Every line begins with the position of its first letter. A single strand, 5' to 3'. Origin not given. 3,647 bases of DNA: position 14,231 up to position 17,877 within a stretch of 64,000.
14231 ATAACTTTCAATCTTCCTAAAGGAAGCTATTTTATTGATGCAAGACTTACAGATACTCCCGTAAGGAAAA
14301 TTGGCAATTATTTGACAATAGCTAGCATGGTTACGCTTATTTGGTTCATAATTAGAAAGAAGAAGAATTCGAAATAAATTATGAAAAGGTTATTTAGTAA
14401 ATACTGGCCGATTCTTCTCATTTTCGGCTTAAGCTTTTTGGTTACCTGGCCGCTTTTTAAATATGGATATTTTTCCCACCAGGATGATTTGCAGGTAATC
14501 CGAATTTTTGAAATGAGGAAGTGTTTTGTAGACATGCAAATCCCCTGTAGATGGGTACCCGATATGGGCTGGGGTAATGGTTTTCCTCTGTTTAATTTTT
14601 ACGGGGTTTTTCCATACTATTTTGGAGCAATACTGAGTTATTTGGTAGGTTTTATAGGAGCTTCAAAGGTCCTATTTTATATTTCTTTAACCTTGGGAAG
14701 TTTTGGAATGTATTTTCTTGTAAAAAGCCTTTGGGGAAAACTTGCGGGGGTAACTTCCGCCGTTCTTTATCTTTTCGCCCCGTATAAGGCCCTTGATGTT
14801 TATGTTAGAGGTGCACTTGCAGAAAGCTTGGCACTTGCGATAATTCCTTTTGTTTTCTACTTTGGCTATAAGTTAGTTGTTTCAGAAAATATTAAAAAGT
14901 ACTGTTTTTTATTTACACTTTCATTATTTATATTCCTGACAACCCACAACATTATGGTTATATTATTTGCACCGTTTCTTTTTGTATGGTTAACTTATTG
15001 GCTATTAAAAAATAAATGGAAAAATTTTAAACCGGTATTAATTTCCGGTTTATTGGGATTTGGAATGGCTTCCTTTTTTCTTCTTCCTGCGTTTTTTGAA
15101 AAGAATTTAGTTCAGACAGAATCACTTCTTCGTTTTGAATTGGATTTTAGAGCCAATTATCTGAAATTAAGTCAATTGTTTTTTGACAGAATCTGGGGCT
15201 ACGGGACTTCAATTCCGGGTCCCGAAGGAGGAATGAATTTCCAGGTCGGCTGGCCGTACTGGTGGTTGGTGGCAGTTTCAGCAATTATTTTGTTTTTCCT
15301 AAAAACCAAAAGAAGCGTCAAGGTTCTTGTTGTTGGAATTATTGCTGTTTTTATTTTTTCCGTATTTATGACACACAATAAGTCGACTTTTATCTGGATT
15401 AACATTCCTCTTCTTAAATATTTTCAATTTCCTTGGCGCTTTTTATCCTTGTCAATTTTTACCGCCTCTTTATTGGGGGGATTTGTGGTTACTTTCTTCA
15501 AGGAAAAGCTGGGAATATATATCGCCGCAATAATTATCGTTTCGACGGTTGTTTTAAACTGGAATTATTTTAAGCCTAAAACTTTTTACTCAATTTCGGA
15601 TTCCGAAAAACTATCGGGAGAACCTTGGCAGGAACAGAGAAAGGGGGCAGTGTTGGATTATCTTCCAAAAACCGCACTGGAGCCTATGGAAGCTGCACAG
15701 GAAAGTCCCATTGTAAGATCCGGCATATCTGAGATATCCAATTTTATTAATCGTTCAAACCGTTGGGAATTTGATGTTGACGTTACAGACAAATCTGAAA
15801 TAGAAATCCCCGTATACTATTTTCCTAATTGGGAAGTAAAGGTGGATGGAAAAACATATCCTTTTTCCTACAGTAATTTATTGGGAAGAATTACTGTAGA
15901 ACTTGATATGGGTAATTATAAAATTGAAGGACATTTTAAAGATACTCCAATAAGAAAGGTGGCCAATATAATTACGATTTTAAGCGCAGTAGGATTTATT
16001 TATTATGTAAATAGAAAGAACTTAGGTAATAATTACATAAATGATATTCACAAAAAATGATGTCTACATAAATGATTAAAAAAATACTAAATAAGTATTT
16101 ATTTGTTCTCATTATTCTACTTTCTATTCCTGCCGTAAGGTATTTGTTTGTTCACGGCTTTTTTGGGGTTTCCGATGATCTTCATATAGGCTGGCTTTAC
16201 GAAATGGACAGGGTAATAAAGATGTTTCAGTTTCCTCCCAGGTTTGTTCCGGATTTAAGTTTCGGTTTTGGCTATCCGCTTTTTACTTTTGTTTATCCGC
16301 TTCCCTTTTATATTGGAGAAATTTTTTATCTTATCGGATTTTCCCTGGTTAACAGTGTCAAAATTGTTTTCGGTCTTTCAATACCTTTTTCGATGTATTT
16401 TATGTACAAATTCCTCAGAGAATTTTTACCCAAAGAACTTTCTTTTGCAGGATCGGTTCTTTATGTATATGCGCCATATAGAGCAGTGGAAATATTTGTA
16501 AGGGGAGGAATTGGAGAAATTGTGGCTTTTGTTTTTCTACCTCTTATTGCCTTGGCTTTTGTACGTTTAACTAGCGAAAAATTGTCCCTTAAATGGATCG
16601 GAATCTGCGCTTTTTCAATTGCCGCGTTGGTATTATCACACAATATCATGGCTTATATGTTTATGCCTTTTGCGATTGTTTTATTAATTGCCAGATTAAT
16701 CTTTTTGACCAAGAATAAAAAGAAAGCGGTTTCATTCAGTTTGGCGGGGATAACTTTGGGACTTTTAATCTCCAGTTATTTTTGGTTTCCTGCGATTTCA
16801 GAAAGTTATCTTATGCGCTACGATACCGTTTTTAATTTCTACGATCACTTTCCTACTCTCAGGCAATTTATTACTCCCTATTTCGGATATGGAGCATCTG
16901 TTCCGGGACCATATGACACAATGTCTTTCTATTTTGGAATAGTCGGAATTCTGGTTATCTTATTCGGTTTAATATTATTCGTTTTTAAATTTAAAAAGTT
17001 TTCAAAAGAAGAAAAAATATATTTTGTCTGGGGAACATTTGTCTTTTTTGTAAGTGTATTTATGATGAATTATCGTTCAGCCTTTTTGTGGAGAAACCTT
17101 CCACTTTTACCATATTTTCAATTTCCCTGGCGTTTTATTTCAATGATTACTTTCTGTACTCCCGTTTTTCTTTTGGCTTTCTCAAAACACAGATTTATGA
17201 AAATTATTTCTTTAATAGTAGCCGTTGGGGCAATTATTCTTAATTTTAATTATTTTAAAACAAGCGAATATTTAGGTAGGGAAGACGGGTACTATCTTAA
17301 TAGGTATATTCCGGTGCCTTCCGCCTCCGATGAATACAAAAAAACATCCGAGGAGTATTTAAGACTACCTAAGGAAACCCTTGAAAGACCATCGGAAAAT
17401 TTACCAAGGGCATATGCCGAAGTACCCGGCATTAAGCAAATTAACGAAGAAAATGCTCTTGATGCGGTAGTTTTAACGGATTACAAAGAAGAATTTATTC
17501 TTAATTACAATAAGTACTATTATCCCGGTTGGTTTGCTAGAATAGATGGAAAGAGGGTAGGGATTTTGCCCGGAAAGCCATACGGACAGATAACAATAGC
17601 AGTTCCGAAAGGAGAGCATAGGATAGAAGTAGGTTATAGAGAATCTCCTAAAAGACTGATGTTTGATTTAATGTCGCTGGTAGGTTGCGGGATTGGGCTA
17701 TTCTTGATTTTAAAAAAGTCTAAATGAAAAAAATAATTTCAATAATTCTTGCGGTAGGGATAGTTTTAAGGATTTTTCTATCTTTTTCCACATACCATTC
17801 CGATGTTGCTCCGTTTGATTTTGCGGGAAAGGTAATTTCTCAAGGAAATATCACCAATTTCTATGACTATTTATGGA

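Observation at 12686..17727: Triple tandem array of a 'F-x-QDD[LF]' membrane protein family with uncharacterised motifs (further copies at 38698 and 63582)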

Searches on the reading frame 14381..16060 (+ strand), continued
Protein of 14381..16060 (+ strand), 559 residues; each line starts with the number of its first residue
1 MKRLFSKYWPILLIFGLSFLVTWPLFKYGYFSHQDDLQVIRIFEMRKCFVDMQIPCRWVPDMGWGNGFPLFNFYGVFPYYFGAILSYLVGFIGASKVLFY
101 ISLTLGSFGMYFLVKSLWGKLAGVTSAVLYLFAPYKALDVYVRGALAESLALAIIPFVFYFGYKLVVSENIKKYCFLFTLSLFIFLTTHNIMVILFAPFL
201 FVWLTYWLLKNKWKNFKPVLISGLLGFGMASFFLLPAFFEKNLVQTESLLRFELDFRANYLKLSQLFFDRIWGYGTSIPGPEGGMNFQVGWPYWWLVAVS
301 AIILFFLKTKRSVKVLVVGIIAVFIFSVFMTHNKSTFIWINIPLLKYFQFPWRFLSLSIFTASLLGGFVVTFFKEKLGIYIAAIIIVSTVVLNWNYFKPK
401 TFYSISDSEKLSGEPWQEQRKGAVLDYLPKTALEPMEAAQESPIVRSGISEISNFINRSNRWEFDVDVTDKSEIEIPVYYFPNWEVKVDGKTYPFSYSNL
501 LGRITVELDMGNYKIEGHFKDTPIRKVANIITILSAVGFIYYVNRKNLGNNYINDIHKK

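Call 33: find_related_loci(query=A1, collection=genome_contigs, flank=6000)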
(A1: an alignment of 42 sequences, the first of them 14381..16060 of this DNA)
Query A1 (559 aa) in genome_contigs; peptide patterns used: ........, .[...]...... (x = any residue, [..] = any of these).
599 stretches matched a pattern (row limit reached: there are more); 550 encode a relative of the query (tblastn E <= 1e-3); the best 80 are kept; 80 distinct loci.
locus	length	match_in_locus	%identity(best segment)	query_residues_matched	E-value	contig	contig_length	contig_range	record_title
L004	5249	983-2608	78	6-547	0e+0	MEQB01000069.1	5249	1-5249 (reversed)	MAG: Bdellovibrionales bacterium RIFOXYC1_FULL_37_79 rifoxyc1_full_scaffold_7715, whole genome shotgun sequence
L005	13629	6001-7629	72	1-543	0e+0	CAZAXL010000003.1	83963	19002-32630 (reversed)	MAG TPA_asm: uncultured Gammaproteobacteria bacterium isolate SRP062349_co2_103 genome assembly, contig: NODE_179_length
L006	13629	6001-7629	70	1-543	0e+0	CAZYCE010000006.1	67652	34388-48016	MAG TPA_asm: uncultured Gammaproteobacteria bacterium isolate binchicken_co220_61 genome assembly, contig: NODE_172_leng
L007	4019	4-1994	60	1-546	0e+0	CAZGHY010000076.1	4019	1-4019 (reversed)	MAG TPA_asm: uncultured Gammaproteobacteria bacterium isolate SRP286056_co2_319 genome assembly, contig: NODE_39980_leng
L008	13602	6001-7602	60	1-554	0e+0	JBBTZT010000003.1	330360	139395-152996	MAG: Patescibacteria group bacterium isolate H41-bin064_1 H41_bin064_1_000000000003, whole genome shotgun sequence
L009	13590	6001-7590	58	1-546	0e+0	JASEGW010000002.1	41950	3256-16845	MAG: bacterium isolate Yes70-06 NODE_2_length_41950_cov_10.291347, whole genome shotgun sequence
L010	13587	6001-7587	59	9-546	0e+0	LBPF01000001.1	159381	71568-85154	MAG: Candidatus Woesebacteria bacterium GW2011_GWB1_33_38 UR44_C0001, whole genome shotgun sequence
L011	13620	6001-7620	53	1-540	0e+0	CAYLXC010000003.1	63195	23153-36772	MAG TPA_asm: uncultured Gammaproteobacteria bacterium isolate SRP178908_co2_35 genome assembly, contig: NODE_89_length_6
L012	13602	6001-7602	54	1-529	0e+0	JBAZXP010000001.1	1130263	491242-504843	MAG: Microgenomates group bacterium isolate SO_2017_GW1_59 NODE_11_length_1130263_cov_5.408407_OW334_2017, whole genome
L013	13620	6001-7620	55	1-535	0e+0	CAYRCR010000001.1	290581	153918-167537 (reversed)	MAG TPA_asm: uncultured Gammaproteobacteria bacterium isolate SRP050083_co1_366 genome assembly, contig: NODE_3_length_2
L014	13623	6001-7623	54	1-541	0e+0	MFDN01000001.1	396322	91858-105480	MAG: Candidatus Daviesbacteria bacterium RIFCSPLOWO2_01_FULL_39_23 rifcsplowo2_01_scaffold_1, whole genome shotgun seque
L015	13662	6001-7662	52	1-550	0e+0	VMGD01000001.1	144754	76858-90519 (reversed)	MAG: Microgenomates group bacterium Gr01-1014_7 G01um10147_scaffold_25, whole genome shotgun sequence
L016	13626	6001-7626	51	1-541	0e+0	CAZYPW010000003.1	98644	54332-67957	MAG TPA_asm: uncultured Gammaproteobacteria bacterium isolate binchicken_co38_269 genome assembly, contig: NODE_541_leng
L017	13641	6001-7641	51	1-546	1e-180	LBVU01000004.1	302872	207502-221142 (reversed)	MAG: Candidatus Woesebacteria bacterium GW2011_GWB1_39_10 UT17_C0004, whole genome shotgun sequence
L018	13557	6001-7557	52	1-545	6e-180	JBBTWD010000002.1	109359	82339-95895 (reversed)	MAG: Patescibacteria group bacterium isolate H43-bin018_1 H43_bin018_1_000000000002, whole genome shotgun sequence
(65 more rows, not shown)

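Call 62: fold_search(model_id=the predicted structure, library=pdb)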
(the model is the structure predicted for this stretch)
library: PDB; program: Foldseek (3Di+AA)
matches with E <= 10: 402; with E <= 0.001: 6
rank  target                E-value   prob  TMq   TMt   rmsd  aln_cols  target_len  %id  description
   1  3wak                  2.5e-05  1.00  0.40  0.28  12.2       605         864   12  Crystal structure of the Archaeoglobus fulgidus oligosaccharyltransferase (O29867_ARCFU) in the apo form (released 2013-10-30)
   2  5gmy_A                1.2e-04  1.00  0.40  0.28  14.6       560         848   13  Crystal structure of the Archaeoglobus fulgidus oligosaccharyltransferase (O29867_ARCFU) tethered with an acceptor pep (released 2017-02-01)
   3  7e9s_A                2.3e-04  1.00  0.41  0.28  11.5       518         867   12  Archaeal oligosaccharyltransferase AglB from Archaeoglobus fulgidus in complex with an inhibitory peptide and a dolich (released 2021-09-08)
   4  5f15                  2.5e-04  1.00  0.39  0.40   6.9       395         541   10  Crystal Structure of ArnT from Cupriavidus metallidurans bound to Undecaprenyl phosphate (released 2016-02-17)
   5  5ezm                  4.3e-04  1.00  0.29  0.30  19.1       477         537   13  Crystal Structure of ArnT from Cupriavidus metallidurans in the apo state (released 2016-02-17)
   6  3waj                  7.2e-04  1.00  0.38  0.28  15.8       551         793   14  Crystal structure of the Archaeoglobus fulgidus oligosaccharyltransferase (O29867_ARCFU) complex with Zn and sulfate (released 2013-10-30)
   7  6s7t_A                1.1e-03  1.00  0.41  0.33  18.8       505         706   14  Cryo-EM structure of human oligosaccharyltransferase complex OST-B (released 2019-12-18)
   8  8agb_A                1.7e-03  1.00  0.37  0.33  13.8       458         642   13  Structure of yeast oligosaccharylransferase complex with lipid-linked oligosaccharide bound (released 2022-12-07)
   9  9i5k_A                1.9e-03  1.00  0.41  0.45  10.8       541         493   14  Structure of the Chaetomium thermophilum Pmt4 homodimer (C2 symmetry) (released 2025-12-24)
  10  6wby                  2.1e-03  1.00  0.42  0.21   7.3       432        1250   12  Single-Particle Cryo-EM Structure of Arabinofuranosyltransferase AftD from Mycobacteria, Mutant R1389S Class 2 (released 2020-05-13)
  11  8age_A                2.1e-03  1.00  0.42  0.37  12.6       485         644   13  Structure of yeast oligosaccharylransferase complex with acceptor peptide bound (released 2022-12-07)
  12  6c26_A                2.7e-03  1.00  0.39  0.34  14.8       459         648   14  The Cryo-EM structure of a eukaryotic oligosaccharyl transferase complex (released 2018-01-31)
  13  8b6l_I                3.2e-03  1.00  0.39  0.32  17.6       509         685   13  Subtomogram average of the human Sec61-TRAP-OSTA-translocon (released 2022-12-07)
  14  6ftg_5                4.0e-03  1.00  0.39  0.35  14.6       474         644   12  Subtomogram average of OST-containing ribosome-translocon complexes from canine rough microsomal membranes (released 2018-03-21)
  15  6ezn_F                5.1e-03  1.00  0.37  0.32  15.0       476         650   14  Cryo-EM structure of the yeast oligosaccharyltransferase (OST) complex (released 2018-01-17)
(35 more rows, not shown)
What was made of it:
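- On GT-C glycosyltransferase superfamily: The Foldseek top 26 are all GT-C (call 62).
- Foldseek gives the same result (call 62).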

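Call 86: find_homologous_proteins(query=P0151, max_evalue=1e-20)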
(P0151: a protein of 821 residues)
Query P0151 (821 aa): 411 proteins with E <= 1e-20 among 8000 candidates; the best 120 are listed.
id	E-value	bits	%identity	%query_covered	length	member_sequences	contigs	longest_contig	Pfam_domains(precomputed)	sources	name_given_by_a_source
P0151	0.0e+0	1881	100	100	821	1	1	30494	PF10131.16,PF10111.15,PF13641.13,PF00535.33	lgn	-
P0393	0.0e+0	1647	85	100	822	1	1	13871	PF10131.16,PF10111.15,PF00535.33,PF13231.13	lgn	-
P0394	0.0e+0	1216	64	96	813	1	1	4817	PF10131.16,PF10111.15,PF00535.33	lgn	-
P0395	0.0e+0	1199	63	98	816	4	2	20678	PF10131.16,PF10111.15,PF00535.33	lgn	-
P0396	0.0e+0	1198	61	99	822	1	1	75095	PF10131.16,PF10111.15,PF00535.33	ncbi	-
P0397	0.0e+0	1195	64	96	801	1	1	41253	PF10131.16,PF00535.33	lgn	-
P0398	0.0e+0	1195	63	97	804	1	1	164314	PF10111.15,PF00535.33,PF13231.13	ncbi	-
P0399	0.0e+0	1190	63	100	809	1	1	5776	PF00535.33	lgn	-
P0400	0.0e+0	1189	64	99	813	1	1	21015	PF10131.16,PF10111.15,PF00535.33,PF13231.13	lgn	-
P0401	0.0e+0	1183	64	98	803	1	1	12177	PF10131.16,PF10111.15,PF00535.33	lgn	-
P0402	0.0e+0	1179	63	100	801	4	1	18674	PF10131.16,PF10111.15,PF00535.33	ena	-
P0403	0.0e+0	1177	61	100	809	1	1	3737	PF10131.16,PF10111.15,PF00535.33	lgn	-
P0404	0.0e+0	1176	61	98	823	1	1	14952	PF10131.16,PF10111.15,PF00535.33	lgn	-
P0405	0.0e+0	1172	63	99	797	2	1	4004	PF00535.33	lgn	-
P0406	0.0e+0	1168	61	97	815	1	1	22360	PF10131.16,PF10111.15,PF00535.33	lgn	-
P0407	0.0e+0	1161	63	100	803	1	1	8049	PF10131.16,PF10111.15,PF00535.33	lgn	-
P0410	0.0e+0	1155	62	100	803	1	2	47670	PF10131.16,PF00535.33,PF13231.13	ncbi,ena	-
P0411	0.0e+0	1144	62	97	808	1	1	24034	PF10131.16,PF00535.33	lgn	-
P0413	0.0e+0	1140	59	99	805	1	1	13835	PF10131.16,PF13641.13,PF00535.33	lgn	-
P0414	0.0e+0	1137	59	99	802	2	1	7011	PF10131.16,PF10111.15,PF00535.33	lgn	-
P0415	0.0e+0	1133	62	97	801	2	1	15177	PF10131.16,PF00535.33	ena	-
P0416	0.0e+0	1111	58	96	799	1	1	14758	PF10131.16,PF00535.33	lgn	-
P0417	0.0e+0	1098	60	99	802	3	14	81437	PF10131.16,PF00535.33,PF13231.13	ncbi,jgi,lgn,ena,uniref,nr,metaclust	ncbi:MAG: hypothetical protein A2782_02880 [Candidatus Blackburnbacteria bacterium RIFCSPHIGHO2_01_F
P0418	0.0e+0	1087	60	94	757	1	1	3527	PF10131.16,PF00535.33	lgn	-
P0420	0.0e+0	1078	57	97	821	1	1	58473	PF10131.16,PF00535.33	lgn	-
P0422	0.0e+0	1036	56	99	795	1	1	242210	PF10131.16,PF10111.15,PF00535.33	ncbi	-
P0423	1.9e-298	1010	57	97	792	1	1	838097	PF10131.16,PF10111.15,PF00535.33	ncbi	-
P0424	1.0e-297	1008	54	98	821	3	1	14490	PF10131.16,PF00535.33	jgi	-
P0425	3.2e-286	970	53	98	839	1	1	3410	PF10131.16,PF13641.13,PF00535.33,PF13231.13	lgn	-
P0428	2.7e-256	871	47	98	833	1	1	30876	PF10131.16,PF10111.15,PF00535.33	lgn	-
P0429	2.8e-241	821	61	66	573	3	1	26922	PF10131.16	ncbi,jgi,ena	-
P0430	1.2e-236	806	59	70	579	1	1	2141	PF10131.16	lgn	-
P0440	3.1e-219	748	57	65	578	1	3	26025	PF10131.16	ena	-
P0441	8.6e-219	747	58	66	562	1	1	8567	PF10131.16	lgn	-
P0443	4.7e-208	711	56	68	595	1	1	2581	PF10131.16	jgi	jgi:hypothetical protein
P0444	4.6e-203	695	56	64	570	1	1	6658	PF10131.16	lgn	-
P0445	1.8e-202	693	55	63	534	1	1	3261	PF10131.16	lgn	-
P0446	1.6e-195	670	54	65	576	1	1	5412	PF10131.16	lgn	-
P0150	1.7e-193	663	51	68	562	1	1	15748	PF10131.16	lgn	-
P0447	1.3e-191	657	51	67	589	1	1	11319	PF10131.16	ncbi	-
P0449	9.7e-188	644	51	67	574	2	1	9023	PF10131.16,PF13231.13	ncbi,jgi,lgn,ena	ncbi:MAG TPA: 6-pyruvoyl-tetrahydropterin synthase-related protein [Patescibacteria group bacterium]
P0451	1.3e-186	641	51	65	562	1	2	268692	PF10131.16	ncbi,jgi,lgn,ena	-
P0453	1.6e-184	634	50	68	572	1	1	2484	PF10131.16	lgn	-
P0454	2.4e-184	633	52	66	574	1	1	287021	PF10131.16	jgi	jgi:hypothetical protein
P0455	2.7e-184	633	52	65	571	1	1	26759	PF10131.16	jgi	jgi:uncharacterized membrane protein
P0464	1.7e-172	594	50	65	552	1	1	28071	PF10131.16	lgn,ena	-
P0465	2.4e-172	593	50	65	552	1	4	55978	PF10131.16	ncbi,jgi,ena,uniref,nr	ncbi:hypothetical protein A2397_04065 [Candidatus Amesbacteria bacterium RIFOXYB1_FULL_44_23]|uniref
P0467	1.7e-171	591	50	65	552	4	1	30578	PF10131.16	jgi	-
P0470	1.3e-168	581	50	64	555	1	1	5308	PF10131.16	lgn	-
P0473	4.8e-167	576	48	65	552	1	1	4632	PF10131.16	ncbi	-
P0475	2.3e-166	574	49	66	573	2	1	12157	PF10131.16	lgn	-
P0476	2.4e-166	574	48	64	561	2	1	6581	PF10131.16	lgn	-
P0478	9.6e-166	571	48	65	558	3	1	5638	PF10131.16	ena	-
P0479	2.6e-165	570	48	66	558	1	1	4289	PF10131.16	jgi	jgi:hypothetical protein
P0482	2.5e-164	567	47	65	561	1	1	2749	PF10131.16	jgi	jgi:hypothetical protein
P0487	3.5e-163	563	47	63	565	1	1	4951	PF10131.16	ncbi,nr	ncbi:hypothetical protein HYS82_00760 [Candidatus Amesbacteria bacterium]|nr:hypothetical protein [C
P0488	4.7e-163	563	48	64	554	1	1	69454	PF10131.16,PF13231.13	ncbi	-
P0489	1.1e-162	561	48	65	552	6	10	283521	PF10131.16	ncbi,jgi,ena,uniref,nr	ncbi:MAG: hypothetical protein UX80_C0005G0055 [Candidatus Amesbacteria bacterium GW2011_GWA2_47_11b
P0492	2.4e-161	557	48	65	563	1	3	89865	PF10131.16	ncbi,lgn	-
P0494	6.0e-161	556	47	65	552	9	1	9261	PF10131.16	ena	-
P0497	3.0e-160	553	46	68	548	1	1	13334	PF10131.16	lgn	-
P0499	7.0e-160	552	47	65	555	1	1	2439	PF10131.16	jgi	jgi:6-pyruvoyl-tetrahydropterin synthase related domain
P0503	1.5e-158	548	46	65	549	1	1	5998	PF10131.16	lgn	-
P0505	5.8e-158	546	47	63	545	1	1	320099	PF10131.16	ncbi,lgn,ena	-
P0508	2.2e-157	544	47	65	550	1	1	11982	PF10131.16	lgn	-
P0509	4.2e-157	543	45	63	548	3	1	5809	PF10131.16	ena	-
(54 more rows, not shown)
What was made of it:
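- At least 37 protein clusters carry a GT2 domain fused in front of this GT-C (call 86).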

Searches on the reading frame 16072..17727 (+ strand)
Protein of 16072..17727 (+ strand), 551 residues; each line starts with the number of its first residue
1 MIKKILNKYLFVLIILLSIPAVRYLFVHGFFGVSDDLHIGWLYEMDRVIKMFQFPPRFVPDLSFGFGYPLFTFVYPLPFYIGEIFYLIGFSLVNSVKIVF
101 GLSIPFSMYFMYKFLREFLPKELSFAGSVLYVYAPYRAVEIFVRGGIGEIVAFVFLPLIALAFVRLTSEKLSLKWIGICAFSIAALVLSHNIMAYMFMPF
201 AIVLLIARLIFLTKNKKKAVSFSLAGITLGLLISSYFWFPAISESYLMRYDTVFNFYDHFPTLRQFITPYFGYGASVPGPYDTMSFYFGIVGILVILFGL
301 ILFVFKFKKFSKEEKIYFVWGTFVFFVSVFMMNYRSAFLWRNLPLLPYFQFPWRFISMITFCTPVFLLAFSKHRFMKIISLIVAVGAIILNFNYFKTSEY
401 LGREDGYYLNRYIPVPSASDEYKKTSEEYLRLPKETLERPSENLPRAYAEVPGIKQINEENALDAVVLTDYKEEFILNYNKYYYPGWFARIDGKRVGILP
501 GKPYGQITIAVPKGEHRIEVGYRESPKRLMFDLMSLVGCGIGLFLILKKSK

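Call 4: search_protein_families(library=pfam, proteins=[window:16072-17727:+], max_evalue=1)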
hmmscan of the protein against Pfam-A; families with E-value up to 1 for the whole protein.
window:16072-17727:+ (551 aa): 3 families
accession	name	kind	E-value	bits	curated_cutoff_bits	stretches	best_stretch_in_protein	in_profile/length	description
PF13231.12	PMT_2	-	0.00026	21.7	26.1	1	76-219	4-145/160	Dolichyl-phosphate-mannose-protein mannosyltransferase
PF00420.29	Oxidored_q2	-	0.043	14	26.1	1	355-399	4-48/95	NADH-ubiquinone/plastoquinone oxidoreductase chain 4L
PF09788.14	Tmemb_55A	-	0.52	9.9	30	0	286-333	191-237/248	Transmembrane protein 55A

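Call 7: search_protein_families(library=ncbifam, proteins=[window:16072-17727:+], max_evalue=0.1)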
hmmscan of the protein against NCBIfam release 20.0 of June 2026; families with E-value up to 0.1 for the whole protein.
window:16072-17727:+ (551 aa): 0 families
